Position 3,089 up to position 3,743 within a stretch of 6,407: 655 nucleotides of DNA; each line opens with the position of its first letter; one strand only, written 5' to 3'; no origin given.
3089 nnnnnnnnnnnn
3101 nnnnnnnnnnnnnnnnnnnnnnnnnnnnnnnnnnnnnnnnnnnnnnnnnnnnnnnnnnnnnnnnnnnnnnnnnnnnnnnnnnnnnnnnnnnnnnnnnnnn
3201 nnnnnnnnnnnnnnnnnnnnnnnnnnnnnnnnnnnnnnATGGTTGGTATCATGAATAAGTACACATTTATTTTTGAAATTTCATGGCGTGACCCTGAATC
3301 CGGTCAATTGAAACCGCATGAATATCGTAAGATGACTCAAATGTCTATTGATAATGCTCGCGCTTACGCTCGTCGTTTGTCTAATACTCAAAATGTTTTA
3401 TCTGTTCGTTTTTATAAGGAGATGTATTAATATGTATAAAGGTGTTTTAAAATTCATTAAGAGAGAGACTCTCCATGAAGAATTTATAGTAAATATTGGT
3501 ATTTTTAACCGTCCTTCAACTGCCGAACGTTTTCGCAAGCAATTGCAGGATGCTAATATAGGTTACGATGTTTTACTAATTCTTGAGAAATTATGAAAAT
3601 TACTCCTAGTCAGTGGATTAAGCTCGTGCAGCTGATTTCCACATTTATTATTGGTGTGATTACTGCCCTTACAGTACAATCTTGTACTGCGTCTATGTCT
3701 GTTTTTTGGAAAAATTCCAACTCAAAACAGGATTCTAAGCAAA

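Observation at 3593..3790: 65-aa single-pass membrane or lipoprotein-like ORF coupled to the capsid gene: candidate lysis protein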

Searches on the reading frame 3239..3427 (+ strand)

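Call 3: search_protein_families(library=phrogs, proteins=[window:3239-3427:+], max_evalue=0.1)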
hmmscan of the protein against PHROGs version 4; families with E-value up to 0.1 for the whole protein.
window:3239-3427:+ (63 aa): 0 families

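Call 4: search_protein_families(library=pfam, proteins=[window:3239-3427:+], max_evalue=0.1)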
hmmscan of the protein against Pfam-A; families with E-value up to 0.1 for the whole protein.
window:3239-3427:+ (63 aa): 0 families

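Call 82: search_protein_families(library=ncbifam, proteins=[window:3239-3427:+], max_evalue=1)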
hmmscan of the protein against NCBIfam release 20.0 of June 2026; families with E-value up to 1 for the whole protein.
window:3239-3427:+ (63 aa): 0 families

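Call 84: search_protein_families(library=padloc, proteins=[window:3239-3427:+], max_evalue=1)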
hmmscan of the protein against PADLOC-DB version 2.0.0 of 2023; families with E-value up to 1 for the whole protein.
window:3239-3427:+ (63 aa): 1 family
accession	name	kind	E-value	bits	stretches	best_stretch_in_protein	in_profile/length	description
PDLC01586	Cas8a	-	0.02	12.4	1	6-53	29-76/274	CAS-I-A; effector_LS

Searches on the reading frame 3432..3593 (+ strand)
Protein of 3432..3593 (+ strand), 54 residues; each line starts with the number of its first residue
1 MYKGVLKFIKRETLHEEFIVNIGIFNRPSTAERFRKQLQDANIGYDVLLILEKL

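Call 3: search_protein_families(library=phrogs, proteins=[window:3432-3593:+], max_evalue=0.1)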
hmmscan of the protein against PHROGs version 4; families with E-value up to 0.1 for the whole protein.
window:3432-3593:+ (54 aa): 0 families

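Call 4: search_protein_families(library=pfam, proteins=[window:3432-3593:+], max_evalue=0.1)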
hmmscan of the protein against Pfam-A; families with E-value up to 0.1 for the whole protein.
window:3432-3593:+ (54 aa): 1 family
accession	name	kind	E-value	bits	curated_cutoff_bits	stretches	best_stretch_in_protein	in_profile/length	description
PF05036.18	SPOR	-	0.012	16.4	21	1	16-45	3-32/76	SPOR domain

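Call 82: search_protein_families(library=ncbifam, proteins=[window:3432-3593:+], max_evalue=1)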
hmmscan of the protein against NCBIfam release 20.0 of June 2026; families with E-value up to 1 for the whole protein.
window:3432-3593:+ (54 aa): 0 families

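Call 84: search_protein_families(library=padloc, proteins=[window:3432-3593:+], max_evalue=1)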
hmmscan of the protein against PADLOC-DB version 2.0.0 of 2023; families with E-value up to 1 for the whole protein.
window:3432-3593:+ (54 aa): 0 families
